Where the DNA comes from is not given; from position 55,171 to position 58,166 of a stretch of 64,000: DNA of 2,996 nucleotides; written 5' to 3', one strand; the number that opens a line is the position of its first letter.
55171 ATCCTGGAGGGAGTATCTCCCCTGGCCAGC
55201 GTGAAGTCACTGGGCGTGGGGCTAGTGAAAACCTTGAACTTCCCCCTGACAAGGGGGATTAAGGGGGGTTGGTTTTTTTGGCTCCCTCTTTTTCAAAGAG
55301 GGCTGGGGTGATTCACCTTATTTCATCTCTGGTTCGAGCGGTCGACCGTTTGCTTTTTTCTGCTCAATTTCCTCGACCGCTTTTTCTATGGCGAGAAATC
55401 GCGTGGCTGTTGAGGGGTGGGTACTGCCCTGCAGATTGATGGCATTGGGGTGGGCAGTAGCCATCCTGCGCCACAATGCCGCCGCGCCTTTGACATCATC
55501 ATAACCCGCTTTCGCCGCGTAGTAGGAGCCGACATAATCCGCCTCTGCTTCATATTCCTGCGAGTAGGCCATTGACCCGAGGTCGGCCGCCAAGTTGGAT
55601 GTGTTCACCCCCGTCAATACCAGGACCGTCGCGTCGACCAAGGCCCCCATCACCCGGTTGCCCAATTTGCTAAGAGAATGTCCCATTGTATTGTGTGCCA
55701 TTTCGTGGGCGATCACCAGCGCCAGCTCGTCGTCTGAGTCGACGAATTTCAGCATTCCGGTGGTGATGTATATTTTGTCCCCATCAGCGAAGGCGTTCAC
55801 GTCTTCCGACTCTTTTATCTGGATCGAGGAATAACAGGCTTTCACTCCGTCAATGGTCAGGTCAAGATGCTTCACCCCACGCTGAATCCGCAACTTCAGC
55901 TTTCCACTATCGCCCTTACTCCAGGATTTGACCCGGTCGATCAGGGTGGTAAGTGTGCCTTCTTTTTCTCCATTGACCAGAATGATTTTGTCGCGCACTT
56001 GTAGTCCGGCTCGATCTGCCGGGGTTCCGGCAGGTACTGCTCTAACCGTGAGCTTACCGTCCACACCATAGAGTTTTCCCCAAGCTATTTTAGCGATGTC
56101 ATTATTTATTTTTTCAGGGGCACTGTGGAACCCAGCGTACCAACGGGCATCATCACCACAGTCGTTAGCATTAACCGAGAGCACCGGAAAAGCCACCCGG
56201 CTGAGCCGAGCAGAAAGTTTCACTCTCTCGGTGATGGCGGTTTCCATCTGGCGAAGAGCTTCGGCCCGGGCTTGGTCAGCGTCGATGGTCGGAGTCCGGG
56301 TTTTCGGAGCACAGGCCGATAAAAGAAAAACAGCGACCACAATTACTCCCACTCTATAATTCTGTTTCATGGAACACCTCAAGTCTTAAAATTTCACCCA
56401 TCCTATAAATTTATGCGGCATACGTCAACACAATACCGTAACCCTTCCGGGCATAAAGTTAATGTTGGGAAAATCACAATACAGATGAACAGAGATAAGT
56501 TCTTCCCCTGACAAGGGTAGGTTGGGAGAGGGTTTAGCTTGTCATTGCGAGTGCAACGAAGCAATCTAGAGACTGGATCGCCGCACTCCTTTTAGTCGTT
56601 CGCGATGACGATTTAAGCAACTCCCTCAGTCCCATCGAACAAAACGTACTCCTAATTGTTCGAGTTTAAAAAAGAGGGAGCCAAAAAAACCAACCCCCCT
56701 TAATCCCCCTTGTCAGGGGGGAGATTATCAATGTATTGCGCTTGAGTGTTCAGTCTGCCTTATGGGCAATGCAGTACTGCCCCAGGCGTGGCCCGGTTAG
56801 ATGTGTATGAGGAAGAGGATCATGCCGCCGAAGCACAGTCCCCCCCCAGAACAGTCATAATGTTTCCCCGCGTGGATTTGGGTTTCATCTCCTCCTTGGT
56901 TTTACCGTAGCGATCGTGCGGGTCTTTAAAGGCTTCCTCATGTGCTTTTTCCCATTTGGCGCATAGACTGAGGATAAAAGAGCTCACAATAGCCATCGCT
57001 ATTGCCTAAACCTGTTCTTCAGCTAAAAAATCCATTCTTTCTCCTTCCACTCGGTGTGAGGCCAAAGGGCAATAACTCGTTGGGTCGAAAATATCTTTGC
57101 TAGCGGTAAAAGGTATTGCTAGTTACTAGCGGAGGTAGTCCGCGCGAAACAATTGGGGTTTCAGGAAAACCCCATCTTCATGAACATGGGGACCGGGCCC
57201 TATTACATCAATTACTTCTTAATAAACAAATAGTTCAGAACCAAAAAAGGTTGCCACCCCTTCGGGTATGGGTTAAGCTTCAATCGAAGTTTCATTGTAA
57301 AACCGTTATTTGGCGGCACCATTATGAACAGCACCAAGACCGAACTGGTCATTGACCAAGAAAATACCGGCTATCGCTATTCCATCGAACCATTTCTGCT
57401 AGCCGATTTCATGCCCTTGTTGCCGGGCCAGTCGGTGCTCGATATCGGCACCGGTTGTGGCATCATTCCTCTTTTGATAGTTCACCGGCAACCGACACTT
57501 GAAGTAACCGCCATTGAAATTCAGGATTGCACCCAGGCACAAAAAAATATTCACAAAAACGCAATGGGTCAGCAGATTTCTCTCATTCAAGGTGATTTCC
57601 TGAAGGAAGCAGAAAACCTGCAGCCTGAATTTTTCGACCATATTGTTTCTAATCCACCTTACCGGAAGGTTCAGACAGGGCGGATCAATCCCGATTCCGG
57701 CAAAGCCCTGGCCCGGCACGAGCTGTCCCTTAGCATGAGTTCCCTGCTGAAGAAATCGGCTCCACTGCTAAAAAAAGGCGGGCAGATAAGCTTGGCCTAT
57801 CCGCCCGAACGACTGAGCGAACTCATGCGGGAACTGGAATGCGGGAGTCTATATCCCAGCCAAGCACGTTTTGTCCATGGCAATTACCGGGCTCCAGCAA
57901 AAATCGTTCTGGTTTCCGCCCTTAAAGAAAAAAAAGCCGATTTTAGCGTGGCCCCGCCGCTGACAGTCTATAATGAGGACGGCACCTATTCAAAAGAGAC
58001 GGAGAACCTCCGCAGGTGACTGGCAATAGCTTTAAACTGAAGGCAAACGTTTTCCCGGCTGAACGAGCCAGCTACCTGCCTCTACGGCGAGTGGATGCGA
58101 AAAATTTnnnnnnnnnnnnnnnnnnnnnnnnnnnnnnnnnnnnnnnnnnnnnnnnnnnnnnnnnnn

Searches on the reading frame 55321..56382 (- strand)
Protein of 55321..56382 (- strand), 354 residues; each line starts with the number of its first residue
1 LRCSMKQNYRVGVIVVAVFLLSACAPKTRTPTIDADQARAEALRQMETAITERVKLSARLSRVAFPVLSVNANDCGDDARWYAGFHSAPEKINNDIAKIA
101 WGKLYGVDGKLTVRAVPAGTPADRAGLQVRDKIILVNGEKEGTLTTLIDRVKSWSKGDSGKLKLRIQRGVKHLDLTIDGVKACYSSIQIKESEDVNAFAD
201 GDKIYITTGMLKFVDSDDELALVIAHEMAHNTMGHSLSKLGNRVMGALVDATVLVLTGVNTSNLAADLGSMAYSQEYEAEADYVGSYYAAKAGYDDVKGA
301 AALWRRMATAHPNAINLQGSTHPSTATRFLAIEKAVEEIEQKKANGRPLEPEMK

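Call 60: search_protein_families(library=ncbifam, proteins=[window:55321-56382:-], max_evalue=0.001)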
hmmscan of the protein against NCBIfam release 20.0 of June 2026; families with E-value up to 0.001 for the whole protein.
window:55321-56382:- (354 aa): 7 families
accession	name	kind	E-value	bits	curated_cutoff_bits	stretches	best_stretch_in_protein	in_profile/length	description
NF052400.1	M48_BAM_BepA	equivalog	3.8e-11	42.4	570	1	179-309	86-228/483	beta-barrel assembly-enhancing protease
NF052399.1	M48_lipo_LoiP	exception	5.8e-10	39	365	1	159-335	64-243/247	metalloprotease LoiP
TIGR00225.1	prc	subfamily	7.1e-08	31.9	218.6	1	108-190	61-144/335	C-terminal processing peptidase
NF002363.0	PRK01345.1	equivalog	1.6e-05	24.2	422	0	187-231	87-135/318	zinc metalloprotease HtpX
NF003965.0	PRK05457.1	equivalog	0.00025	20.5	245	1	186-234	96-148/285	protease HtpX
TIGR02037.1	degP_htrA_DO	subfamily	0.00029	19.9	416.2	1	112-178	262-326/434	Do family serine endopeptidase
NF002826.0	PRK03001.1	equivalog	0.00083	18.6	369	0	191-231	92-136/285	zinc metalloprotease HtpX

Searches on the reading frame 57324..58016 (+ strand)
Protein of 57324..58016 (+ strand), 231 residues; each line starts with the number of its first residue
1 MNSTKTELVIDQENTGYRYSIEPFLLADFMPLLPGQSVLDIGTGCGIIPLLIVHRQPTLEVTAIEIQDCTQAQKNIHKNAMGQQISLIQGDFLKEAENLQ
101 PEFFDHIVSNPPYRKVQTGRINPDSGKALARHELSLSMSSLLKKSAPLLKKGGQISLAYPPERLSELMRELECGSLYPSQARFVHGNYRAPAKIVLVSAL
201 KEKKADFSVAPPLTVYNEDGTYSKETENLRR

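Call 60: search_protein_families(library=ncbifam, proteins=[window:57324-58016:+], max_evalue=0.001)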
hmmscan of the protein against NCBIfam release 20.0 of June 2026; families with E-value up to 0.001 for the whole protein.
window:57324-58016:+ (231 aa): 19 families
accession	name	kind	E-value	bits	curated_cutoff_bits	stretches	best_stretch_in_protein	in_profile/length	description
NF047853.1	tRm6a37MtseTrmN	equivalog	1.6e-20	73.9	350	1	23-229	32-236/244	tRNA(1)(Val) (adenine(37)-N(6))-methyltransferase TrmN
TIGR03534.1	RF_mod_PrmC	equivalog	3.6e-17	62.7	199.1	1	36-156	90-216/253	peptide chain release factor N(5)-glutamine methyltransferase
TIGR03533.1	L3_gln_methyl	equivalog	1.8e-13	50.5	229.7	1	15-116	99-202/284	50S ribosomal protein L3 N(5)-glutamine methyltransferase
TIGR00536.1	hemK_fam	subfamily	3.2e-13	49.4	115.5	1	34-114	114-193/286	HemK family protein methyltransferase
NF011529.0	PRK14968.1-3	equivalog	6.3e-13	48.6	162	1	6-116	6-111/198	putative methyltransferase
NF043040.1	corrin_prot_MT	hypoth_equivalog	1.7e-07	30.9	180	1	34-109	41-116/216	corrinoid protein-associated methyltransferase CpaM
TIGR00755.1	ksgA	equivalog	9e-07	28.5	171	1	29-114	24-105/256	16S rRNA (adenine(1518)-N(6)/adenine(1519)-N(6))-dimethyltransferase RsmA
NF002421.0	PRK01544.1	equivalog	9.9e-07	27.8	567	1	37-115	141-218/524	bifunctional peptide chain release factor N(5)-glutamine methyltransferase PrmC/tRNA (guanosine(46)-N7)-methyltransferase TrmB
TIGR02469.1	CbiT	equivalog_domain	1.1e-06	28.9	78.3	1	32-107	17-92/124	precorrin-6Y C5,15-methyltransferase (decarboxylating) subunit CbiT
TIGR00537.1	hemK_rel_arch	hypoth_equivalog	4.2e-06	26.6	87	1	23-117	8-96/179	HemK2/MTQ2 family protein methyltransferase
NF001785.0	PRK00517.2-2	equivalog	4.4e-06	26.1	188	1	33-150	144-255/282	50S ribosomal protein L11 methyltransferase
NF011530.0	PRK14968.1-4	equivalog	7.1e-06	25.5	243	1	5-114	8-110/202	putative methyltransferase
NF000499.2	Erm23S_rRNA_broad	equivalog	3.2e-05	23.4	212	1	34-114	23-97/244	23S ribosomal RNA methyltransferase Erm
NF007023.0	PRK09489.1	equivalog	3.2e-05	23.3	295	1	25-115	188-273/342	16S rRNA (guanine(1207)-N(2))-methyltransferase RsmC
TIGR04188.1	methyltr_grsp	subfamily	0.00024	20.6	380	1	32-110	105-181/363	ATP-grasp peptide maturase system methyltransferase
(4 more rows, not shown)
